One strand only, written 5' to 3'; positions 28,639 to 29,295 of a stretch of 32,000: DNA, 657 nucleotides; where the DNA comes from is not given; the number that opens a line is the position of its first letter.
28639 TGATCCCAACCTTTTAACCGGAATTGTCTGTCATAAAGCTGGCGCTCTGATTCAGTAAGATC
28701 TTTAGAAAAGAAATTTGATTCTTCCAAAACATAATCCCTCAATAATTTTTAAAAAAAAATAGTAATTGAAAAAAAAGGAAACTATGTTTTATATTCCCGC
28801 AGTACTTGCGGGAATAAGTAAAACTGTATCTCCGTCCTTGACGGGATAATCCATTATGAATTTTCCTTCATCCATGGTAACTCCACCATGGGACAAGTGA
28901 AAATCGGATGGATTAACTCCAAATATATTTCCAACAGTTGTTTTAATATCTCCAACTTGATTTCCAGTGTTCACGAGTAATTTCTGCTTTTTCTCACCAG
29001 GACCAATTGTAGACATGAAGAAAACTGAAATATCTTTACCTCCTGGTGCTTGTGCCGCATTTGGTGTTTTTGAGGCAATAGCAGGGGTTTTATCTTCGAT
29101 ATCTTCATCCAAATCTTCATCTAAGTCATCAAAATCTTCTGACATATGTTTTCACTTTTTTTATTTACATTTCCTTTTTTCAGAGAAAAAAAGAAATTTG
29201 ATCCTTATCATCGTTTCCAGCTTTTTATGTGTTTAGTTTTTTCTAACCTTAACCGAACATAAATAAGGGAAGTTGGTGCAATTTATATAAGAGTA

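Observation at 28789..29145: Ub-like protein has a 40-aa polyacidic N-terminal extension and ends in -TAGI instead of a Gly-Gly terminus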

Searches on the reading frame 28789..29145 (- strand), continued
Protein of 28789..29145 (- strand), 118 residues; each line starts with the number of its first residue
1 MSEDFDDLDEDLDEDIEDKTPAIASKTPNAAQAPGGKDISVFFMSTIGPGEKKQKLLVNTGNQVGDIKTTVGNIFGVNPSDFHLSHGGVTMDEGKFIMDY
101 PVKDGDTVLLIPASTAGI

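Call 23: fold_search(model_id=the predicted structure, library=pdb)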
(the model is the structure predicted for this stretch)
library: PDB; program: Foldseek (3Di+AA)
matches with E <= 10: 1573; with E <= 0.001: 609
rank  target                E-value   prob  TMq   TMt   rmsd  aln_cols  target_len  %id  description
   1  6fno_D                6.3e-07  1.00  0.61  0.78   2.0        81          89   22  Caldiarchaeum Subterraneum Ubiquitin:Rpn11-homolog complex, zinc soak (released 2018-07-25)
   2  6fj7                  9.1e-07  1.00  0.58  0.83   3.1        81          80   22  Caldiarchaeum Subterraneum Ubiquitin (released 2018-07-25)
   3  8j0a_A                1.2e-06  1.00  0.58  0.84   1.7        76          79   25  Robust design of effective allosteric activator UbV R4 for Rsp5 E3 ligase using the machine-learning tool ProteinMPNN (released 2023-08-09)
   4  5hpl_C                1.7e-06  1.00  0.60  0.84   2.3        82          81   20  System-wide modulation of HECT E3 ligases with selective ubiquitin variant probes: Rsp5 and UbV R5.4 (released 2016-03-16)
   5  6xa9_B                1.8e-06  1.00  0.59  0.86   1.5        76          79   20  SARS CoV-2 PLpro in complex with ISG15 C-terminal domain propargylamide (released 2020-06-17)
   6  6ffa_B                1.8e-06  1.00  0.59  0.89   1.7        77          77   19  FMDV Leader protease bound to substrate ISG15 (released 2018-02-21)
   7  6jky_C                1.9e-06  1.00  0.56  0.84   2.0        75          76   20  Crystal structure of MvcA-UBE2N-Ub complex from Legionella pneumophila (released 2019-12-18)
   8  3rt3_B                2.2e-06  1.00  0.61  0.47   1.7        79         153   19  Complex of influenza virus protein with host anti-viral factor (released 2011-07-13)
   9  3dbl_I                2.2e-06  1.00  0.58  0.78   3.5        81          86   22  Structural Dissection of a Gating Mechanism Preventing Misactivation of Ubiquitin by NEDD8's E1 (APPBP1-UBA3Arg190wt-N (released 2008-08-12)
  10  6fnn_C                2.3e-06  1.00  0.59  0.76   2.0        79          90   23  Caldiarchaeum Subterraneum Ubiquitin:Rpn11-homolog complex (released 2018-07-25)
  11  5yt6_A                2.5e-06  1.00  0.57  0.87   1.8        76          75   20  Crystal structure of TAX1BP1 UBZ2 in complex with mono-ubiquitin (released 2018-07-11)
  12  5chw_B                2.6e-06  1.00  0.58  0.46   1.8        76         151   21  Structure of ISG15 in space group P212121 (released 2016-09-28)
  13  7sol_B                2.6e-06  1.00  0.56  0.78   2.0        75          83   17  Crystal Structures of the bispecific ubiquitin/FAT10 activating enzyme, Uba6 (released 2022-11-02)
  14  3u30_A                2.8e-06  1.00  0.58  0.46   1.4        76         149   18  Crystal structure of a linear-specific Ubiquitin fab bound to linear ubiquitin (released 2012-01-18)
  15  6nyo_E                2.8e-06  1.00  0.59  0.87   1.9        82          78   21  Crystal structure of a human Cdc34-ubiquitin thioester mimetic (released 2019-08-07)
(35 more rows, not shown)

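Call 35: find_related_loci(query=A1, collection=genome_contigs, flank=8000)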
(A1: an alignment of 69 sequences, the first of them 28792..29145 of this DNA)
Query A1 (118 aa) in genome_contigs; peptide patterns used: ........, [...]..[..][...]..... (x = any residue, [..] = any of these).
344 stretches matched a pattern; 251 encode a relative of the query (tblastn E <= 1e-3); the best 80 are kept; 79 distinct loci.
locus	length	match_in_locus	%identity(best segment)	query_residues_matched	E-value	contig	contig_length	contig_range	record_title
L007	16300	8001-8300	93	19-118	1e-59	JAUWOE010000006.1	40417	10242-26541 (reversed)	MAG: Promethearchaeum sp. isolate CSMAG_2442 CSMAG_2442_k141_1160082_length_40417_cov_7.0000, whole genome shotgun seque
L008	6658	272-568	92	19-117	2e-58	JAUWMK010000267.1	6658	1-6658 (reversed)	MAG: Promethearchaeum sp. isolate CSMAG_2396 CSMAG_2396_k141_734605_length_6658_cov_7.0000, whole genome shotgun sequenc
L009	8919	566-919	77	1-118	4e-58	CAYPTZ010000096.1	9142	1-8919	MAG TPA_asm: uncultured archaeon isolate binchicken_co116_149 genome assembly, contig: NODE_8778_length_9142_cov_4.29855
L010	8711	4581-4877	86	19-117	1e-52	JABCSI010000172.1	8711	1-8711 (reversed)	MAG: Promethearchaeota archaeon isolate HM1_B6_4 NODE_5700_length_8711_cov_0.495107, whole genome shotgun sequence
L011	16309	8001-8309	71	15-118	4e-45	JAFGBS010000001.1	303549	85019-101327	MAG: Promethearchaeota archaeon isolate Zod_Metabat.1044 k87_248652, whole genome shotgun sequence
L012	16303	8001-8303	70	16-118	8e-45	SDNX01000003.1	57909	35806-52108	MAG: Promethearchaeota archaeon isolate AMARA_1 AMARA-sed17-799, whole genome shotgun sequence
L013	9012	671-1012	62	1-117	3e-44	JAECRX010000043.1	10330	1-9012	MAG: Candidatus Sifarchaeum subterraneum isolate CR_Bin_142 k127_304109, whole genome shotgun sequence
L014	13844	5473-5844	65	7-118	3e-44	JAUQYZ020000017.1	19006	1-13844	MAG: Candidatus Sigynarchaeum springense isolate SQRJ_234 k255_115716, whole genome shotgun sequence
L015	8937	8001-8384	62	1-118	1e-43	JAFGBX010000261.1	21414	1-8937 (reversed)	MAG: Promethearchaeota archaeon isolate Zod_Metabat.1055 k87_7354093, whole genome shotgun sequence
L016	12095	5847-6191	68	1-117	2e-43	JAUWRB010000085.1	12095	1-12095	MAG: Promethearchaeota archaeon isolate CSMAG_2517 CSMAG_2517_k141_188617_length_12095_cov_9.0000, whole genome shotgun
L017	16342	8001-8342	65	1-117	2e-43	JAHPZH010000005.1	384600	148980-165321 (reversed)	MAG: Candidatus Helarchaeota archaeon isolate LW55_61 NODE_27_length_384600_cov_14.975571, whole genome shotgun sequence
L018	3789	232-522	74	16-118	4e-43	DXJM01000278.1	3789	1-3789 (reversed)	MAG TPA_asm: Promethearchaeota archaeon isolate EB_bin_12 k141_187464, whole genome shotgun sequence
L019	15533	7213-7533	64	13-117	3e-43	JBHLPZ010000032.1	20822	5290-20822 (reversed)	MAG: Candidatus Odinarchaeota archaeon isolate H3B.4 H3B.4@4893, whole genome shotgun sequence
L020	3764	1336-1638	72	19-117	2e-42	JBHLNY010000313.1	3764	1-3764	MAG: Promethearchaeota archaeon isolate DZ2S.398 DZ2S.398@119694, whole genome shotgun sequence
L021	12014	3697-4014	63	14-117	2e-42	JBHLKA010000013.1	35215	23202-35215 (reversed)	MAG: Candidatus Hodarchaeota archaeon isolate DZ1B.205 DZ1B.205@2575, whole genome shotgun sequence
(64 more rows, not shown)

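Call 45: search_protein_families(library=ncbifam, proteins=[window:28789-29145:-], max_evalue=0.01)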
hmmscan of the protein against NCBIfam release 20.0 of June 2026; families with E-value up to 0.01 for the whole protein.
window:28789-29145:- (118 aa): 0 families

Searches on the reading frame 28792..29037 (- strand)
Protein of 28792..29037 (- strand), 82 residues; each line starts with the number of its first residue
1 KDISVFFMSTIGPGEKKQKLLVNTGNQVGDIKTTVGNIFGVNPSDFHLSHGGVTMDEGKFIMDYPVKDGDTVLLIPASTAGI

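Call 54: search_protein_representatives(protein=window:28792-29037:-)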
Query: 82 residues. Proteins with E-value up to 0.001 (for the whole library): 308; up to 1e-10: 73; up to 1e-30: 4. The best 150 are listed.
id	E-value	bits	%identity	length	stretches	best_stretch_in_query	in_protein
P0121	1.2e-57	207.1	51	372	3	4-82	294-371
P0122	3.1e-36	138.9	52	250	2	2-82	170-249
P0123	1.5e-33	130.3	22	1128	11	14-75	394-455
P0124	4.3e-33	128.9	76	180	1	1-82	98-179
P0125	8.0e-29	115.3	71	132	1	1-82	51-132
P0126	2.0e-27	110.8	29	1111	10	22-77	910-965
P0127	4.9e-25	103.2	60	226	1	1-81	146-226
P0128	5.6e-25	103.0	60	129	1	1-81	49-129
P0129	6.5e-24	99.7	59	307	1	3-81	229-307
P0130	2.0e-23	98.1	57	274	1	1-81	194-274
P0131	3.4e-23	97.4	56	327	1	3-82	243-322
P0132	3.9e-23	97.2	60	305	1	3-82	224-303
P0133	2.0e-22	94.9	56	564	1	3-81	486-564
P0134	6.4e-22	93.3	63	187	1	3-81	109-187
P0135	1.2e-21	92.4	56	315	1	2-81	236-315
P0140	4.6e-20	87.4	52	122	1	3-81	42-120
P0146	8.9e-17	76.9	53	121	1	4-81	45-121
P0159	2.8e-14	69.0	51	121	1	3-81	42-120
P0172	1.7e-12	63.3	41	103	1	3-81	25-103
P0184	1.4e-11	60.4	44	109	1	1-81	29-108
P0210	9.3e-10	54.6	41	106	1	4-82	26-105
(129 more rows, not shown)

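Call 57: find_encoding_contigs(protein=P0122, flank=8000, max_places=3)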
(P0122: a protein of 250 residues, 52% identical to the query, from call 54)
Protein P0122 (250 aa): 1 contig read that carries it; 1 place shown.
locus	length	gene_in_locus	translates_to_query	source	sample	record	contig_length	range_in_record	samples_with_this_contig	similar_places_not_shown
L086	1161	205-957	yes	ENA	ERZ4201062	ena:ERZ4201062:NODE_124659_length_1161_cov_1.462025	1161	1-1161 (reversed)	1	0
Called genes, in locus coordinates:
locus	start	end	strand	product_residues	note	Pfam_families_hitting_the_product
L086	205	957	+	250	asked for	PF11976:Rad60-SLD (faint), PF00240:ubiquitin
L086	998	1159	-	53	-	?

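Call 58: find_encoding_contigs(protein=P0121, flank=8000, max_places=3)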
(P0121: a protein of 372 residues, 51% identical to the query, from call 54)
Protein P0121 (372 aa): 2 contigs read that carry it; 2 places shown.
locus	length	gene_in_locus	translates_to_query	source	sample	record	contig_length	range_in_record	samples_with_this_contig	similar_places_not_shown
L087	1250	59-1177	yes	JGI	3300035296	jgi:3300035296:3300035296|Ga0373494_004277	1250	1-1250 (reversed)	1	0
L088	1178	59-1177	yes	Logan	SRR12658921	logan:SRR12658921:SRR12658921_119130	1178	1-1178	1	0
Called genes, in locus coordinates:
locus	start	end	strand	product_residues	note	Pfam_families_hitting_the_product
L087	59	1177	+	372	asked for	PF00240:ubiquitin (weak), PF02597:ThiS (faint), PF00240:ubiquitin (weak), PF11976:Rad60-SLD (weak)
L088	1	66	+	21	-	?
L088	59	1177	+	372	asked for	PF00240:ubiquitin (weak), PF02597:ThiS (faint), PF00240:ubiquitin (weak), PF11976:Rad60-SLD (weak)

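Call 59: list_cluster_members(proteins=[P0121, P0122, P0146, P0140, P0159, P0172, P0184, P0210, P0129, P0130])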
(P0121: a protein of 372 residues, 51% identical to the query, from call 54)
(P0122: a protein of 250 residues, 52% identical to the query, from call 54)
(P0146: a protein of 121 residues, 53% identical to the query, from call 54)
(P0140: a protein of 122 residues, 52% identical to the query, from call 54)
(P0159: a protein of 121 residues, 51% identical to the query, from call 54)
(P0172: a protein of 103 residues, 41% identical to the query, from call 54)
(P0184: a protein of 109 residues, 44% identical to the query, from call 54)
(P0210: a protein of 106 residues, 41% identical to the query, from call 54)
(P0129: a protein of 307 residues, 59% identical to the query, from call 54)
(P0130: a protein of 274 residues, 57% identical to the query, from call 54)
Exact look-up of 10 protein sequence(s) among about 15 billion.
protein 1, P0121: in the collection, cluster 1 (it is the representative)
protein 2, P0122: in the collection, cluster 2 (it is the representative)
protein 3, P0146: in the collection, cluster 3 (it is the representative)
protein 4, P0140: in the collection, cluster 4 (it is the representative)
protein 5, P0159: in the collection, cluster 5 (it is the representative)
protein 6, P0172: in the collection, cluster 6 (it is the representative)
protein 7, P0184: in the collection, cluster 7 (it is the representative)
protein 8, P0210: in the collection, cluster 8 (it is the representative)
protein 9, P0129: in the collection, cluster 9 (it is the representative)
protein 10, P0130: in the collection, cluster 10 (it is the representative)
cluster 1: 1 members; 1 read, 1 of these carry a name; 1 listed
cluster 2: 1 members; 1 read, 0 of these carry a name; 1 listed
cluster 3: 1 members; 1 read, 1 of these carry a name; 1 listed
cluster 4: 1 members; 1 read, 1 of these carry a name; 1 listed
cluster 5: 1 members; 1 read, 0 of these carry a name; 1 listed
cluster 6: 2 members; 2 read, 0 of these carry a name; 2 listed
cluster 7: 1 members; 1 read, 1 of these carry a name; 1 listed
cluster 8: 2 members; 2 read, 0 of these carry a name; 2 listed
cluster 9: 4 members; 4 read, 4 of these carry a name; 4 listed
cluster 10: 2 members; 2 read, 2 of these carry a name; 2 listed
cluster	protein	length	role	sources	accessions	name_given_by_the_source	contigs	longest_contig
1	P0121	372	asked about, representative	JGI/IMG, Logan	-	molybdopterin converting factor small subunit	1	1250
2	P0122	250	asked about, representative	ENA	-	-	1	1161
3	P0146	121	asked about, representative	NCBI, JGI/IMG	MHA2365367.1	MAG: ubiquitin-like domain-containing protein [Candidatus Hodarchaeales archaeon] | hypothetical protein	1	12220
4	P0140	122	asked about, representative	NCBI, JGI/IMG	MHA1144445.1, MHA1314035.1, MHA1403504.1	MAG: ubiquitin-like domain-containing protein [Candidatus Helarchaeota archaeon]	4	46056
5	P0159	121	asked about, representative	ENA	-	-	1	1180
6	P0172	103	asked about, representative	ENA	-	-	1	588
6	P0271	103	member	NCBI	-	-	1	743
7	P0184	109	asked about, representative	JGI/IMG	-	hypothetical protein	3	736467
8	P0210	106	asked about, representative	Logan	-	-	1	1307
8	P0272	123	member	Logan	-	-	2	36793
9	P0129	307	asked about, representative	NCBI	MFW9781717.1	MAG: ubiquitin-like protein [Candidatus Heimdallarchaeota archaeon]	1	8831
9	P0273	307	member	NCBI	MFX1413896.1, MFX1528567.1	MAG: ubiquitin-like protein [Promethearchaeota archaeon]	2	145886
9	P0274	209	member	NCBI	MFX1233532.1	MAG: ubiquitin-like domain-containing protein, partial [Promethearchaeota archaeon]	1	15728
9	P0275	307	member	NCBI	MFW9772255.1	MAG: ubiquitin-like protein [Candidatus Thorarchaeota archaeon]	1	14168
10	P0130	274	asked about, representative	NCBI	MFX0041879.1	MAG: hypothetical protein ACFE8L_03105 [Candidatus Hodarchaeota archaeon]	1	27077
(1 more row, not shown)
